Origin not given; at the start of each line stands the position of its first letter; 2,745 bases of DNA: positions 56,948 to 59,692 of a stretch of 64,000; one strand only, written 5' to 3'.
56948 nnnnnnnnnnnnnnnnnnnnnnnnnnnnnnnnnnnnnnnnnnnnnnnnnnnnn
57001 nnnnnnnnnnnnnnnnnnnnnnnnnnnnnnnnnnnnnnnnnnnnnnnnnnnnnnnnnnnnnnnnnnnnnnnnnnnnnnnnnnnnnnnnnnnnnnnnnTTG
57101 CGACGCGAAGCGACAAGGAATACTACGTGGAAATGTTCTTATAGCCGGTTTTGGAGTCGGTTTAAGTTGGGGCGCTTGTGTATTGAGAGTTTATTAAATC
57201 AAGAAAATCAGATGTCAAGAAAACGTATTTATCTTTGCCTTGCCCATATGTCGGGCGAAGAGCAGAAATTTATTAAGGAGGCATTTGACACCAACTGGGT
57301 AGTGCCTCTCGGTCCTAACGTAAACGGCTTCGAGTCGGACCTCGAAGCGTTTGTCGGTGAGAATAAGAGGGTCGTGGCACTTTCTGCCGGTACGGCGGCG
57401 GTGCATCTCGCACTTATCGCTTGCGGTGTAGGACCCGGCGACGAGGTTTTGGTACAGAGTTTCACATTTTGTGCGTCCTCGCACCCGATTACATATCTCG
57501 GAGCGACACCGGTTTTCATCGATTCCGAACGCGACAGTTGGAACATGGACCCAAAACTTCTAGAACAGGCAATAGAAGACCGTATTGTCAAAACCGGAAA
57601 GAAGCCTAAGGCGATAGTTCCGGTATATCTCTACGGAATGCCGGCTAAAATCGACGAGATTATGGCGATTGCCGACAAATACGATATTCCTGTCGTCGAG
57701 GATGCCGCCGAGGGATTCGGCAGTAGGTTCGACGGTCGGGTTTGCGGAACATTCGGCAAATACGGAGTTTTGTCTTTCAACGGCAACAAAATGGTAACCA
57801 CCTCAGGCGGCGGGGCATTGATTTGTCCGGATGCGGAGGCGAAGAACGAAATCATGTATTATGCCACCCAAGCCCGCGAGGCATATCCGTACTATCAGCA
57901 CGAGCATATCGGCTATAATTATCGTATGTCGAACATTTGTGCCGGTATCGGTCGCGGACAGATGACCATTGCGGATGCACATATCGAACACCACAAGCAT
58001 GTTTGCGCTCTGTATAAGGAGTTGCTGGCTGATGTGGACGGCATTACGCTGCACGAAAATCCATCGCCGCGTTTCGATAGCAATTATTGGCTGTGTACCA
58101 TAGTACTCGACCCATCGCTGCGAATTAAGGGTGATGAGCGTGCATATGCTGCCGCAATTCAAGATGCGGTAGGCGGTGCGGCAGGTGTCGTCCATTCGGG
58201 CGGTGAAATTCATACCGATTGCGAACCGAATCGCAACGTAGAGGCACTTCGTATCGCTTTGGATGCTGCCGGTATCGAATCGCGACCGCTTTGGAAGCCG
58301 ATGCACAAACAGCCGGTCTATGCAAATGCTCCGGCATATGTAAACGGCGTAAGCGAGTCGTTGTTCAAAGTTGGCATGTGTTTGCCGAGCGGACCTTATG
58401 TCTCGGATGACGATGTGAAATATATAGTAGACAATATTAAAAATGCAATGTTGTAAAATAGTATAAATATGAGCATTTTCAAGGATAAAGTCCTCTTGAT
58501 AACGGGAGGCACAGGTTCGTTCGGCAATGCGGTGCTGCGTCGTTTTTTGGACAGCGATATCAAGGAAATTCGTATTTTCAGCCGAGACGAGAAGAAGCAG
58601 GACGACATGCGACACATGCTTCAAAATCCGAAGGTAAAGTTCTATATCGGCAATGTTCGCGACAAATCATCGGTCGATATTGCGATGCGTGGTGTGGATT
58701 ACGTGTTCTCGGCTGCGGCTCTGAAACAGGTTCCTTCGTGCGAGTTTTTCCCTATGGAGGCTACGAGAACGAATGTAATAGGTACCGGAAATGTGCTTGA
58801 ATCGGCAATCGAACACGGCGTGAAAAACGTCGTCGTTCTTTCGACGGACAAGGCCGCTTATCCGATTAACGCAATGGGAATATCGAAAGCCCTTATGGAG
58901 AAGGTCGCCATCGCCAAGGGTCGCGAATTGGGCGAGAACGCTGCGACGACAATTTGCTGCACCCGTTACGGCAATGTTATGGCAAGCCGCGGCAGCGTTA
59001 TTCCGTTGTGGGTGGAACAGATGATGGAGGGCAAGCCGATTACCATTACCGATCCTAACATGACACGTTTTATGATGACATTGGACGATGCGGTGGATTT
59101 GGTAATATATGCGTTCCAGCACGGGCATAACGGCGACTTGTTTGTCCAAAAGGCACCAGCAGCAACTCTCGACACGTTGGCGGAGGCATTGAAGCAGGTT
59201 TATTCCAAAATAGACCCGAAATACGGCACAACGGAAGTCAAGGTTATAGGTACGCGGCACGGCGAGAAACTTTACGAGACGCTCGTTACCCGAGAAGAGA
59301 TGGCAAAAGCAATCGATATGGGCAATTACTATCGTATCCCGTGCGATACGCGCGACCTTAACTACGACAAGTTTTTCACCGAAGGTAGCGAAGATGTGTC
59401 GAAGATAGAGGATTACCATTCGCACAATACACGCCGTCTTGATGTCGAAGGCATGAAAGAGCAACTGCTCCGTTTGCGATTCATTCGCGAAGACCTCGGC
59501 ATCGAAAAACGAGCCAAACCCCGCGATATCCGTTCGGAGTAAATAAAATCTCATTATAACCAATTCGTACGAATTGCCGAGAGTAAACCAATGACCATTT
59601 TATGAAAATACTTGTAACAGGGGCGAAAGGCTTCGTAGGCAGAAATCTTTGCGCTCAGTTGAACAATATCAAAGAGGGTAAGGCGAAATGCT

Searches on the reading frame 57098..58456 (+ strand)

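Call 9: search_protein_families(library=pfam, proteins=[window:57098-58456:+], max_evalue=0.001)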
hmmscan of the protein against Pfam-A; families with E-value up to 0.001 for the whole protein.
window:57098-58456:+ (452 aa): 3 families
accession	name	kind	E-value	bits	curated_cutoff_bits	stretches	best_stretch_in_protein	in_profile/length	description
PF01041.23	DegT_DnrJ_EryC1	-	3.5e-88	296.7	19.8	2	52-339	4-284/360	DegT/DnrJ/EryC1/StrS aminotransferase family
PF00155.27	Aminotran_1_2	-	4.9e-06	26.4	19.7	1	78-163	47-141/361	Aminotransferase class I and II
PF01276.26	OKR_DC_1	-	0.00021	20.6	27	1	95-206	87-207/417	Orn/Lys/Arg decarboxylase, major domain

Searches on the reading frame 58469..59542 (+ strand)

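Call 9: search_protein_families(library=pfam, proteins=[window:58469-59542:+], max_evalue=0.001)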
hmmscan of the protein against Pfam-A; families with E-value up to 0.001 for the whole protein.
window:58469-59542:+ (357 aa): 10 families
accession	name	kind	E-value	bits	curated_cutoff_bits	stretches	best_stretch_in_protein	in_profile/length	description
PF02719.21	Polysacc_synt_2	-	4.8e-102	341.5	20.2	1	9-290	1-291/293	Polysaccharide biosynthesis protein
PF01370.27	Epimerase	-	7.5e-26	91.4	20.9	1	10-222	2-234/240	NAD dependent epimerase/dehydratase family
PF08485.16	Polysacc_syn_2C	-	1.6e-24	85.8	25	1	293-340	1-48/48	Polysaccharide biosynthesis protein C-terminal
PF16363.11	GDP_Man_Dehyd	-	9.3e-17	61.9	27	1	10-257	1-280/332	GDP-mannose 4,6 dehydratase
PF01073.25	3Beta_HSD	-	2.2e-16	60.2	22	1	10-132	1-122/280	3-beta hydroxysteroid dehydrogenase/isomerase family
PF13460.12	NAD_binding_10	-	1.2e-12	48.5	27.2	1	13-131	1-103/184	NAD(P)H-binding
PF05368.20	NmrA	-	1.2e-11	45.2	27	1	6-218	2-205/298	NmrA-like family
PF04321.23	RmlD_sub_bind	-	3e-06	27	27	1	9-127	3-102/287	RmlD substrate binding domain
PF07993.18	NAD_binding_4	-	2.2e-05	24.2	20.1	0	11-143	1-153/258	Male sterility protein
PF08659.16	KR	-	0.00024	21.5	22.6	0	9-70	3-69/180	KR domain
